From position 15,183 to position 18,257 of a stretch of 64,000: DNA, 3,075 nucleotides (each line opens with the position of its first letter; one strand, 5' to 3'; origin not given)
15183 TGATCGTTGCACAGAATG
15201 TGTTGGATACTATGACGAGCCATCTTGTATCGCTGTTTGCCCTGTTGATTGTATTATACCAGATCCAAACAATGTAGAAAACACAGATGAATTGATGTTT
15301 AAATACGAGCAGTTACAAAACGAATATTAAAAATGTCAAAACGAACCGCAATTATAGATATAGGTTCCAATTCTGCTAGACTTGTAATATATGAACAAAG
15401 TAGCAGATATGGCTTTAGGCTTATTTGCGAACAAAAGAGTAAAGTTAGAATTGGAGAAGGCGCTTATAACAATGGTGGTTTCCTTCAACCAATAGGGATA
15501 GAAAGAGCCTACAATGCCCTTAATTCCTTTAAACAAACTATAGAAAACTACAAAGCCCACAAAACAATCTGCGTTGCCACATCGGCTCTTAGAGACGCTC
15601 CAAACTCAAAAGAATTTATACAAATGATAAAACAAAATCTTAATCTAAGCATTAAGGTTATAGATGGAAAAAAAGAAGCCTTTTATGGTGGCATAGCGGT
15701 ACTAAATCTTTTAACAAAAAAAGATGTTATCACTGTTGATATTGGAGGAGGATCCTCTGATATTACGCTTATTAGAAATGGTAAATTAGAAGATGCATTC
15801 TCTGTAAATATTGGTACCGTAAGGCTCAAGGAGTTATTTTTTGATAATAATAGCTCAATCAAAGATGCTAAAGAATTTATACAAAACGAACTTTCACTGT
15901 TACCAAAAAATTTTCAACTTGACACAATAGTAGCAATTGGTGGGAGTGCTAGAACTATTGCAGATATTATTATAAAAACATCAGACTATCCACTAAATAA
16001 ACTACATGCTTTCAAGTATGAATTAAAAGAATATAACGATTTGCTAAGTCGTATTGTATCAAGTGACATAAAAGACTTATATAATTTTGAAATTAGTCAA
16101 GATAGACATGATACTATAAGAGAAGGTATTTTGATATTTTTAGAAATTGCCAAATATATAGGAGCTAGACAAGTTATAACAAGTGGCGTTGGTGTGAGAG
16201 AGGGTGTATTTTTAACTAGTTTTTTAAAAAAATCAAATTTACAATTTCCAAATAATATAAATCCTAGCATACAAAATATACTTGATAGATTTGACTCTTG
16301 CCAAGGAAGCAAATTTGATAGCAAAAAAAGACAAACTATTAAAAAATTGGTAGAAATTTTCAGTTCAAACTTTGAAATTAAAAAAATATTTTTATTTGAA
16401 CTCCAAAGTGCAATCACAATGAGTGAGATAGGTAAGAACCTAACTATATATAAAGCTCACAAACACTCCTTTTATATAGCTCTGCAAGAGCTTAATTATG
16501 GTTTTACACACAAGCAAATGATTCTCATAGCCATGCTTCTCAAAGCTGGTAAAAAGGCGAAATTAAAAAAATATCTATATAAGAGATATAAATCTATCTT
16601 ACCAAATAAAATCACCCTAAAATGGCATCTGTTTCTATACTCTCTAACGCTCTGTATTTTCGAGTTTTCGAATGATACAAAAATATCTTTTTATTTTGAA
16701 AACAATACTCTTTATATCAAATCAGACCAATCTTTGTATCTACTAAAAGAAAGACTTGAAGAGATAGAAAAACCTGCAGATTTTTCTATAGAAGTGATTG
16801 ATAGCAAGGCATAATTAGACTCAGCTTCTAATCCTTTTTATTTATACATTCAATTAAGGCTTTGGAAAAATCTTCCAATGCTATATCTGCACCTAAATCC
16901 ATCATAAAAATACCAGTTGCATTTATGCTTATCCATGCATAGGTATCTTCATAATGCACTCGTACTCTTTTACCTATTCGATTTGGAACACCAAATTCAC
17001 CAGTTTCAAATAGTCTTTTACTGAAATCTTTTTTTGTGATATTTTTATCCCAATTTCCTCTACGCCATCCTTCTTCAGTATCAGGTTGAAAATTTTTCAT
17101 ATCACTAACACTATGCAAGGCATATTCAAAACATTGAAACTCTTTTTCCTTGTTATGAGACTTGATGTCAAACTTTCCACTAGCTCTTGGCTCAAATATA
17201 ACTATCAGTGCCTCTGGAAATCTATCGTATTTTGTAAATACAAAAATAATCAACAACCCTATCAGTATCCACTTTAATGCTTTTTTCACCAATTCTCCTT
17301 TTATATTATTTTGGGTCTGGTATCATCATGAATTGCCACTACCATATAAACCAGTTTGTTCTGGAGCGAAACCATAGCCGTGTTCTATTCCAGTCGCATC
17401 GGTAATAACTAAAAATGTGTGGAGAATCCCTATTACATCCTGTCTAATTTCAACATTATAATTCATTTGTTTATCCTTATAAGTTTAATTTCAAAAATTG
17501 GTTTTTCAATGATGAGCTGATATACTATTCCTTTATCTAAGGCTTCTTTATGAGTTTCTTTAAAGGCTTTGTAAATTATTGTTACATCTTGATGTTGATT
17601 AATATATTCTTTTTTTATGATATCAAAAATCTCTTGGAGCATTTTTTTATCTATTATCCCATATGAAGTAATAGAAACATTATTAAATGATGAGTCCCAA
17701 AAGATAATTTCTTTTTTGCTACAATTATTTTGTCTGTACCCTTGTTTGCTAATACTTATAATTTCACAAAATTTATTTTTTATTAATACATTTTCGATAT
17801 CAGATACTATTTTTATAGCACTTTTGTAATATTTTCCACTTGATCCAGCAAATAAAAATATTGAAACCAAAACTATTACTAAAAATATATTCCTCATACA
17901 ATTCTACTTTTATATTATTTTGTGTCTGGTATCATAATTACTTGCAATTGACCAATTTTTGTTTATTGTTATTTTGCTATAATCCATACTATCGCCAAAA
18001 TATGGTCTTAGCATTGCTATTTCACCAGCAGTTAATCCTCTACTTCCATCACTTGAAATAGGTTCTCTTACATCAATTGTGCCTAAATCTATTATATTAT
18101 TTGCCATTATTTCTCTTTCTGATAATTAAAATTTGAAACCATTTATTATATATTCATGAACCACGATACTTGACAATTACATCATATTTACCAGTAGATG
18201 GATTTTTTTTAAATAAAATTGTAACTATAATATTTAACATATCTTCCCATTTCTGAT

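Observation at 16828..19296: Co-directional array of small exported/lipoprotein genes and toxin-gene remnants joined by near-identical junctions (orphan toxin/immunity-like island downstream of bamA)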

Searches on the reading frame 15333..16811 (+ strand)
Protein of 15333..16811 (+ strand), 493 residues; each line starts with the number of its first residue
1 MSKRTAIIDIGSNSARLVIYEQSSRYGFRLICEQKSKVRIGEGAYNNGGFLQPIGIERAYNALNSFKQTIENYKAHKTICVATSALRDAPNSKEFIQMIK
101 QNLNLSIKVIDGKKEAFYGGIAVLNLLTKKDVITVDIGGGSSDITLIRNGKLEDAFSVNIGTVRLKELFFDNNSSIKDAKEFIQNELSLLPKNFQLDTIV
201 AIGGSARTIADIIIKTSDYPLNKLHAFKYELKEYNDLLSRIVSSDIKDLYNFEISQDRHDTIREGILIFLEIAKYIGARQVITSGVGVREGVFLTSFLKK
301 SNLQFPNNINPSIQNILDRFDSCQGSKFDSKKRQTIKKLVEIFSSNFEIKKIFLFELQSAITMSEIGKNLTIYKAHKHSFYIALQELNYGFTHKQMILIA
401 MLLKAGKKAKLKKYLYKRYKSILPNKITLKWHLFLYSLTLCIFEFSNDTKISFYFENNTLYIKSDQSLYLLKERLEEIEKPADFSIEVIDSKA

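Call 24: find_related_loci(query=window:15333-16811:+, collection=genome_contigs, flank=8000)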
Query window:15333-16811:+ (493 aa) in genome_contigs; peptide patterns used: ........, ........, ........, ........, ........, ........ (x = any residue, [..] = any of these).
102 stretches matched a pattern; 26 encode a relative of the query (tblastn E <= 1e-3); 25 distinct loci.
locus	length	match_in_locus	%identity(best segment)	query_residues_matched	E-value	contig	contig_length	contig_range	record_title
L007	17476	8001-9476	77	1-492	0e+0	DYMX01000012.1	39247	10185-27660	MAG TPA_asm: Sulfurovum sp. isolate SulCav_FS06-10_3_36_27 SulCav_FS06_10_368_length_39247_cov_9_303735, whole genome sh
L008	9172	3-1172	84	104-493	0e+0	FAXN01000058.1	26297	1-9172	Sulfurovum sp. enrichment culture clone C5 genome assembly Zeitz Epsilonproteobacterium, contig BN3087_Contig_56, whole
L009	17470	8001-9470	61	1-492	0e+0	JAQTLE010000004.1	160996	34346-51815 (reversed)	MAG: Sulfurovaceae bacterium isolate STA_1 NODE_206_length_160996_cov_17.755615_Sandtown_A, whole genome shotgun sequenc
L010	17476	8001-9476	77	1-492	0e+0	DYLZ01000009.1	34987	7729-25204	MAG TPA_asm: Sulfurovum sp. isolate SulCav_AS07-7_2_35_16022 SulCav_AS07_7_1105_length_34987_cov_9374_847160, whole geno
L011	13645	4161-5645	53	1-490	2e-167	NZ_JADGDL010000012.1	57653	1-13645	MAG: Sulfurovum sp. isolate BB9 NODE_12_length_57653_cov_7.800590, whole genome shotgun sequence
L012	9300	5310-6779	52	1-492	1e-162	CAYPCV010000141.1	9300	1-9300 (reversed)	MAG TPA_asm: uncultured Sulfurovum sp. isolate binchicken_co219_263 genome assembly, contig: k141_63078, whole genome sh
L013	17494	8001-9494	41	1-493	1e-114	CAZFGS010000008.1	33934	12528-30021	MAG TPA_asm: uncultured Sulfurimonas sp. isolate binchicken_co188_251 genome assembly, contig: NODE_593_length_33934_cov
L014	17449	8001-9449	43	2-486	3e-114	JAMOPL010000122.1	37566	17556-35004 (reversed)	MAG: Sulfurimonas sp. isolate 4559-240_metabat1_scaf2bin.034 4559-240_scaffold_54_c2, whole genome shotgun sequence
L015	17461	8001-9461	41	1-489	5e-113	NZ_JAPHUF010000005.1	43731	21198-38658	MAG: Sulfurimonas sp. isolate N3M-Bin_6 c_000000116457, whole genome shotgun sequence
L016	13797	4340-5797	40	1-487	2e-112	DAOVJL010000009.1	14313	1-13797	MAG TPA_asm: Sulfurimonas sp. isolate CSMAG_1392 CSMAG_1392_k141_2020521_length_14313_cov_23.7110, whole genome shotgun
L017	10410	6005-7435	41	1-479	1e-109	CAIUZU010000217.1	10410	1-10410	MAG: uncultured Helicobacteraceae bacterium isolate Loclat_bin-16190 genome assembly, contig: bin-16190:217/429, whole g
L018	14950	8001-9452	41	1-486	2e-109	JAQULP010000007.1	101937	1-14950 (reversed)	MAG: Sulfuricurvum sp. isolate STD1_133 NODE_412_length_101937_cov_6.036873_Sandtown_D1, whole genome shotgun sequence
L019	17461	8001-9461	41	1-489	1e-108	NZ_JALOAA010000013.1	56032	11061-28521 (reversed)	MAG: Sulfurimonas sp. isolate SO_2017_LW2 bin 12 scaffold_1288_c1_LW138R_2017, whole genome shotgun sequence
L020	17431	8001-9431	41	1-479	2e-108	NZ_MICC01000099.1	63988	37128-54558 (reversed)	MAG: Sulfurimonas sp. RIFOXYB12_FULL_35_9 rifoxyb3_full_scaffold_54, whole genome shotgun sequence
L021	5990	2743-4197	40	1-486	2e-106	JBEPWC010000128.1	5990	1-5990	MAG: Sulfurimonas sp. isolate 01_S196.maxbin.110 NODE_10241_length_6014_cov_1.305249:0-6014, whole genome shotgun sequen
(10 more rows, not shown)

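Call 31: search_protein_families(library=pfam, proteins=[L008:5129-5605:+, L008:1191-1586:-], max_evalue=1)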
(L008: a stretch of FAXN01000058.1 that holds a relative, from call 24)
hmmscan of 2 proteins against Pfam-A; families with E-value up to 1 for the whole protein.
L008:5129-5605:+ (159 aa): 4 families
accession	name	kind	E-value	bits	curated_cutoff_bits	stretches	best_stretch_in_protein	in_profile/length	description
PF01745.22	IPT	-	0.025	14.4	20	1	32-132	124-217/233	Isopentenyl transferase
PF20573.4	DUF6782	-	0.042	13.5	27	1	59-75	93-109/241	Putative metallopeptidase family (DUF6782)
PF14891.12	Peptidase_M91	-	0.13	13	25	1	28-73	65-109/176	Effector protein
PF13699.11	eCIS_core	-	0.14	12.7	22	1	47-73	52-78/79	eCIS core domain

L008:1191-1586:- (131 aa): 1 family
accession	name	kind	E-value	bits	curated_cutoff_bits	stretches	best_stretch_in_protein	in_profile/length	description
PF08139.17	LPAM_1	-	0.13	13.2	20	1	6-20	4-18/18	Prokaryotic membrane lipoprotein lipid attachment site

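Call 32: search_protein_families(library=ncbifam, proteins=[L008:5129-5605:+, L008:1191-1586:-], max_evalue=1)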
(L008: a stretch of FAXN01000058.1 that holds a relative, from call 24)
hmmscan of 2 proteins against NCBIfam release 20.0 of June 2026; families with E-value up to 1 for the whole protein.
L008:5129-5605:+ (159 aa): 2 families
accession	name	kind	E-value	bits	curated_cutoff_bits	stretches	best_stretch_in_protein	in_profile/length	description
NF041684.1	ant_diox_AndAc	equivalog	0.032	12.8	750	1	64-143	110-187/418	anthranilate 1,2-dioxygenase large subunit AndAc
NF042955.1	Ppl_antiphage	equivalog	0.073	11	1000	1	16-112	340-432/882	anti-phage protein Ppl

L008:1191-1586:- (131 aa): 1 family
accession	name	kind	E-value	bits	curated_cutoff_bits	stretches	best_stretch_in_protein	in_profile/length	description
NF008637.1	PRK11627.1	equivalog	0.17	11.4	242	1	3-65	2-64/192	hypothetical protein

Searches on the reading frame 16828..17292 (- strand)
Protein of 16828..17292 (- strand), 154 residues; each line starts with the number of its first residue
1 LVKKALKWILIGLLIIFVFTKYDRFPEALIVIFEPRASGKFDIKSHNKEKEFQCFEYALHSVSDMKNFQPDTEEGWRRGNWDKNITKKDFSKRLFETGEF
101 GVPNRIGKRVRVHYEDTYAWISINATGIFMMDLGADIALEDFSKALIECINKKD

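Call 4: search_protein_families(library=pfam, proteins=[window:16828-17292:-], max_evalue=1)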
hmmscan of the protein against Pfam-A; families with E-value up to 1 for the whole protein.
window:16828-17292:- (154 aa): 1 family
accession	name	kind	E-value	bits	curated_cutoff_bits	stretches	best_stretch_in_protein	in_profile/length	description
PF05160.18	DSS1_SEM1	-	0.33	11.5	32.2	1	50-94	13-54/60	DSS1/SEM1 family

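Call 9: search_protein_families(library=ncbifam, proteins=[window:16828-17292:-], max_evalue=1)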
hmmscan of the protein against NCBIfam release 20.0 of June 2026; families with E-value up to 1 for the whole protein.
window:16828-17292:- (154 aa): 0 families

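Call 60: search_protein_families(library=ncbifam, proteins=[window:16831-17229:-], max_evalue=10)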
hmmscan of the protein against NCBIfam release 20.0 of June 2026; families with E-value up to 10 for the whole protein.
seq(133 aa): 0 families

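Call 126: search_solved_structures(query=A8, max_evalue=10)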
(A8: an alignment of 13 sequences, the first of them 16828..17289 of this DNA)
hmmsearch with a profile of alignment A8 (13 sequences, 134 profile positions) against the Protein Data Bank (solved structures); distinct sequences matched with E-value up to 10: 2.
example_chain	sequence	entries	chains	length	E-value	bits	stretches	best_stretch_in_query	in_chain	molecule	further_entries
5fd7_A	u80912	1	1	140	0.64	12.8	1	45-76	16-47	Vacuolar-sorting protein SNF7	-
5fd9_A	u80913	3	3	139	0.64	12.8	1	45-76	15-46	Vacuolar-sorting protein SNF7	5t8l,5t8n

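Call 134: predict_structure(alignment_id=A9)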
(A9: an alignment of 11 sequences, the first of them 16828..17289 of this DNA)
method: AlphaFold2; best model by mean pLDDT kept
length: 153 residues; sequences in the alignment: 11
mean_pLDDT: 85.0   pTM: 0.74
mean pLDDT of the five models: 85.0, 84.0, 83.9, 83.5, 83.4
residues with pLDDT >= 90: 86; 70-90: 37; 50-70: 30; < 50: 0
segments of 3 or more residues with pLDDT < 50: none
pLDDT, mean of each block of 10 residues (from residue 1): 70 68 57 89 94 96 70 75 96 95 91 97 90 93 96 74
secondary structure, 60 per line:
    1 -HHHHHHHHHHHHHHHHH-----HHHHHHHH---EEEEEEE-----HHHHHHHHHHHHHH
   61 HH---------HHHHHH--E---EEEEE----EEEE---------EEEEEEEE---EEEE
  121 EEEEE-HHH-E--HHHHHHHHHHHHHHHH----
elements in order: H2-18 H24-31 E35-41 H47-62 H72-77 E84-88 E93-96 E106-113 E117-125 H134-149

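Call 136: fold_search(model_id=the predicted structure, library=pdb)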
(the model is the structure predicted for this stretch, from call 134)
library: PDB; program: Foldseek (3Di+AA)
matches with E <= 10: 1068; with E <= 0.001: 0
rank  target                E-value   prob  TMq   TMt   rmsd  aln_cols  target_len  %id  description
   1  6v8s_J                1.9e-02  0.93  0.38  0.39   8.1       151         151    9  Crystal structure of Ara h 8.0201 (released 2020-12-16)
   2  6pny                  2.0e-02  0.94  0.38  0.47   6.3       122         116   10  X-ray Structure of Flpp3 (released 2020-02-26)
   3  4rei                  2.6e-02  0.84  0.35  0.37   9.5       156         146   13  Crystal structure of ginseng major latex-like protein 151 (GLP) from Panax ginseng. (crystal-2) (released 2015-05-13)
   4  3zvu_A                2.8e-02  0.85  0.38  0.33  11.6       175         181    8  Structure of the PYR1 His60Pro mutant in complex with the HAB1 phosphatase and Abscisic acid (released 2012-06-13)
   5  9v6e_A                2.9e-02  0.87  0.33  0.07   8.7       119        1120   11  Cryo-EM structure of human full length KICSTOR complex (state 1) (released 2025-11-12)
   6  9ix8_C                3.1e-02  0.97  0.40  0.16   4.5       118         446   10  Crystallization and structural characterization of phosphopentomutase from the hyperthermophilic archaeon Thermococcus (released 2024-12-18)
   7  6ka2_D                3.1e-02  0.72  0.34  0.36   7.9       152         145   12  Crystal structure of a Thebaine synthase from Papaver somniferum in complex with TBN (released 2020-06-24)
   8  2vq5_A                3.1e-02  0.41  0.27  0.25  10.4       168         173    6  X-ray structure of Norcoclaurine synthase from Thalictrum flavum in complex with dopamine and hydroxybenzaldehyde (released 2008-08-05)
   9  4jhy                  4.3e-02  0.95  0.34  0.33   8.4        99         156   11  Crystal structure of a TBP-like protein (BDI_3606) from Parabacteroides distasonis ATCC 8503 at 1.90 A resolution (released 2013-04-03)
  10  6c0w_K                4.5e-02  0.87  0.38  0.30   6.5       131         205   12  Cryo-EM structure of human kinetochore protein CENP-N with the centromeric nucleosome containing CENP-A (released 2018-01-17)
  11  6v8h_A                4.5e-02  0.72  0.34  0.34   7.9       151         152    8  Crystal structure of Ara h 8.0201 (released 2020-12-16)
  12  6aww_E                5.1e-02  0.87  0.39  0.39   7.4       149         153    9  Structure of PR 10 Allergen Ara h 8.01 in complex with 3-Hydroxy-2-naphthoic acid (released 2018-09-12)
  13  3jrs_C                5.1e-02  0.54  0.32  0.31   9.5       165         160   11  Crystal structure of (+)-ABA-bound PYL1 (released 2009-11-03)
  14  2vne_A                5.1e-02  0.44  0.30  0.28   8.3       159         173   11  The X-ray structure of Norcoclaurine synthase from Thalictrum flavum (released 2008-08-05)
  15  4igw_B                5.4e-02  0.87  0.41  0.42   6.9       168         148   11  Crystal structure of kirola (Act d 11) in P6122 space group (released 2013-09-04)
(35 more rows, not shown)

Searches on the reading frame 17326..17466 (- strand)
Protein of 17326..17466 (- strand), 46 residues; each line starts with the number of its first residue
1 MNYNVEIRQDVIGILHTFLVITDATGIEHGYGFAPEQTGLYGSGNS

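Call 4: search_protein_families(library=pfam, proteins=[window:17326-17466:-], max_evalue=1)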
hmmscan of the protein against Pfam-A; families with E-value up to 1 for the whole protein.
window:17326-17466:- (46 aa): 0 families

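Call 9: search_protein_families(library=ncbifam, proteins=[window:17326-17466:-], max_evalue=1)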
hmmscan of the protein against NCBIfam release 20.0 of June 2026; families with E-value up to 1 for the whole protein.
window:17326-17466:- (46 aa): 0 families

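Call 53: search_solved_structures(query=window:17326-17463:-, max_evalue=10, show_alignments=2)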
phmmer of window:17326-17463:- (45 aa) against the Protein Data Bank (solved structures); distinct sequences matched with E-value up to 10: 5.
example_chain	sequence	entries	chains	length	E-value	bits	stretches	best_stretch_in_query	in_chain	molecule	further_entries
2xs5_A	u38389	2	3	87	0.43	14.2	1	12-33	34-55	DELETED IN AZOOSPERMIA-LIKE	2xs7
2xsf_A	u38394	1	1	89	0.43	14.2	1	12-33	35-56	DELETED IN AZOOSPERMIA-LIKE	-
2xs2_A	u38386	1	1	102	0.56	13.9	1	12-33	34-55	DELETED IN AZOOSPERMIA-LIKE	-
3ml0_A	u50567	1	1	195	1.5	12.5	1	3-40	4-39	Penicillin G acylase, alpha subunit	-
3k3w_A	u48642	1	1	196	1.5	12.5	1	3-40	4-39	Penicillin G acylase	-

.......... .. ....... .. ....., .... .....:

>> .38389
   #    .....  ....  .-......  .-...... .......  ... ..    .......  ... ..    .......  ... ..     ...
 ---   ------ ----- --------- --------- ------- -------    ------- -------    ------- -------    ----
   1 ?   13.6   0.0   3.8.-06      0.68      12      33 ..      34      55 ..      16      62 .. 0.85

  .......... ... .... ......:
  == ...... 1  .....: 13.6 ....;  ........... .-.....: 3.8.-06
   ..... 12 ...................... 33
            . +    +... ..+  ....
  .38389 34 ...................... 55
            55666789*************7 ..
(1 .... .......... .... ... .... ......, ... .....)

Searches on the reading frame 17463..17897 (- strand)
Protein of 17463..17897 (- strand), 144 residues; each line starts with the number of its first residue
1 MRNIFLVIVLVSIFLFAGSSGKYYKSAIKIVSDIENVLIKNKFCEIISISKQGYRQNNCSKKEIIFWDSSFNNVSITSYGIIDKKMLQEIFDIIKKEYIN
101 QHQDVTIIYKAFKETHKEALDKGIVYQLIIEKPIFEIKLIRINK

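Call 4: search_protein_families(library=pfam, proteins=[window:17463-17897:-], max_evalue=1)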
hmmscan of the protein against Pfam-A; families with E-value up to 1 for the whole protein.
window:17463-17897:- (144 aa): 2 families
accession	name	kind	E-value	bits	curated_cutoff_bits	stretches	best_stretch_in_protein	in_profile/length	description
PF08740.16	BCS1_N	-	0.017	15.5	28.1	1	62-112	118-160/182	BCS1 N terminal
PF10598.14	RRM_4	-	0.039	14.8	23.5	1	84-127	9-52/92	RNA recognition motif of the spliceosomal PrP8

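Call 9: search_protein_families(library=ncbifam, proteins=[window:17463-17897:-], max_evalue=1)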
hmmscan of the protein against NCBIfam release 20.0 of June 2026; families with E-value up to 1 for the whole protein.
window:17463-17897:- (144 aa): 1 family
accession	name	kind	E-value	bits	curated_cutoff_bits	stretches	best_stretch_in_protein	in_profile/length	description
NF011314.0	PRK14725.1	equivalog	0.034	12.4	642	1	54-120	408-474/614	pyruvate kinase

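Call 60: search_protein_families(library=ncbifam, proteins=[window:17466-17840:-], max_evalue=10)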
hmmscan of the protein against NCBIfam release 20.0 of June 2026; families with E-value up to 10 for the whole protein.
seq(125 aa): 2 families
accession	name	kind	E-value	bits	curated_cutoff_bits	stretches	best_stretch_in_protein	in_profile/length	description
NF011314.0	PRK14725.1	equivalog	0.023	13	642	1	32-101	404-474/614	pyruvate kinase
NF009698.0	PRK13223.1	equivalog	0.16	11.1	466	1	63-114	77-127/272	phosphoglycolate phosphatase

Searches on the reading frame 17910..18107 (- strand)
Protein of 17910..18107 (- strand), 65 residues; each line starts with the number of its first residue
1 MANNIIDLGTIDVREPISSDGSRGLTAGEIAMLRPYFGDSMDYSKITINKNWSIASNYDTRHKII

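Call 4: search_protein_families(library=pfam, proteins=[window:17910-18107:-], max_evalue=1)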
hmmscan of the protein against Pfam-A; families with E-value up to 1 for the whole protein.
window:17910-18107:- (65 aa): 0 families

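Call 9: search_protein_families(library=ncbifam, proteins=[window:17910-18107:-], max_evalue=1)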
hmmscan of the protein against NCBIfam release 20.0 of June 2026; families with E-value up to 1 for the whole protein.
window:17910-18107:- (65 aa): 0 families

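Call 11: find_homologous_proteins(query=window:17910-18107:-, max_evalue=0.01)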
Query window:17910-18107:- (65 aa): 1 proteins with E <= 0.01 among 1 candidates.
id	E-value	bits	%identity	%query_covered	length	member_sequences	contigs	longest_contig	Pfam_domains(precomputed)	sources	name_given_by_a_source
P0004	9.8e-36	137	100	100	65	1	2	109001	-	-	-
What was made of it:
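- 17910..18107 (-): p65: remnant of a toxin gene. Codons 1-52 (18107-17952) are the N-terminus of a Tpe-type metallopeptidase domain. The last 13 codons lie at or within the junction element. There is no HExxH motif. No full-length match in 5.8 billion proteins (call 11).
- Tried and rejected: Self hit only (call 11).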

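Call 36: search_solved_structures(query=window:17910-18104:-, max_evalue=10, show_alignments=2)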
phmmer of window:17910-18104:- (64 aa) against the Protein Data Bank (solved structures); distinct sequences matched with E-value up to 10: 7.
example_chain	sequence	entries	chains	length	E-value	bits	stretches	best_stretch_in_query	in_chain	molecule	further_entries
6h56_A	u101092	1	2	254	0.014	18.9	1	18-47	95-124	Effector domain of Pseudomonas aeruginosa VgrG2b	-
1xfi_A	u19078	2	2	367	0.061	16.8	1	1-54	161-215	unknown protein | Protein At2g17340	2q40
3t72_o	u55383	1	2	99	0.46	14.1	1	11-53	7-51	RNA polymerase sigma factor rpoD, DNA-directed RNA polymerase subunit beta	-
6zu5_LZ0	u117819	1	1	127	1.1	12.9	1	16-62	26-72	eL27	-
4mct_B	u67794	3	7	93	1.1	12.8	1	25-56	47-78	Killer protein | Endoribonuclease HigB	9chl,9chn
5ixl_A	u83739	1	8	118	1.4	12.5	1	25-56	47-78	Endoribonuclease HigB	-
4px8_A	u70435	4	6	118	1.5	12.5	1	25-56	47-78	Killer protein | Host inhibition of growth B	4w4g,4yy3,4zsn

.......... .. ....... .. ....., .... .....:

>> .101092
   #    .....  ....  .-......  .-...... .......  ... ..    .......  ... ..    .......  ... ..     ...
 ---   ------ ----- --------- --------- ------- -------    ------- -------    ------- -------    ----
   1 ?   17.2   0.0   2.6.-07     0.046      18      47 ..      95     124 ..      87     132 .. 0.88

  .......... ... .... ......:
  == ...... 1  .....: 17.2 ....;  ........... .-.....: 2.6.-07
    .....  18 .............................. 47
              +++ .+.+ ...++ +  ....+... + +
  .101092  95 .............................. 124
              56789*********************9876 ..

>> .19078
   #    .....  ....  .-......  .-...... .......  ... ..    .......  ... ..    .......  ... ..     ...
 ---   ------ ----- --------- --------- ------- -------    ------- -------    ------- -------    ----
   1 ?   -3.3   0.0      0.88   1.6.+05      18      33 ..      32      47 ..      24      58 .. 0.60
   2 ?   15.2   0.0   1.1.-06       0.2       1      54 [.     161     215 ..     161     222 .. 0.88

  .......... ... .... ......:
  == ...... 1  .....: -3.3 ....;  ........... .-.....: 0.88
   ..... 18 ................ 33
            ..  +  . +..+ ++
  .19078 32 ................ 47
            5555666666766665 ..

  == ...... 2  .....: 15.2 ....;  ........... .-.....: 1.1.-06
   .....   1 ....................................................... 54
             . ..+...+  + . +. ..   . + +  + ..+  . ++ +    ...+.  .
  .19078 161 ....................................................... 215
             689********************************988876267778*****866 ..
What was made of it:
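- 17910..18107 (-): Its top PDB hit is 6H56, the VgrG2b effector domain (call 36).
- On Tpe / VgrG2b C-terminal metallopeptidase effector (applied to p65): top PDB hit 6H56 (call 36)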
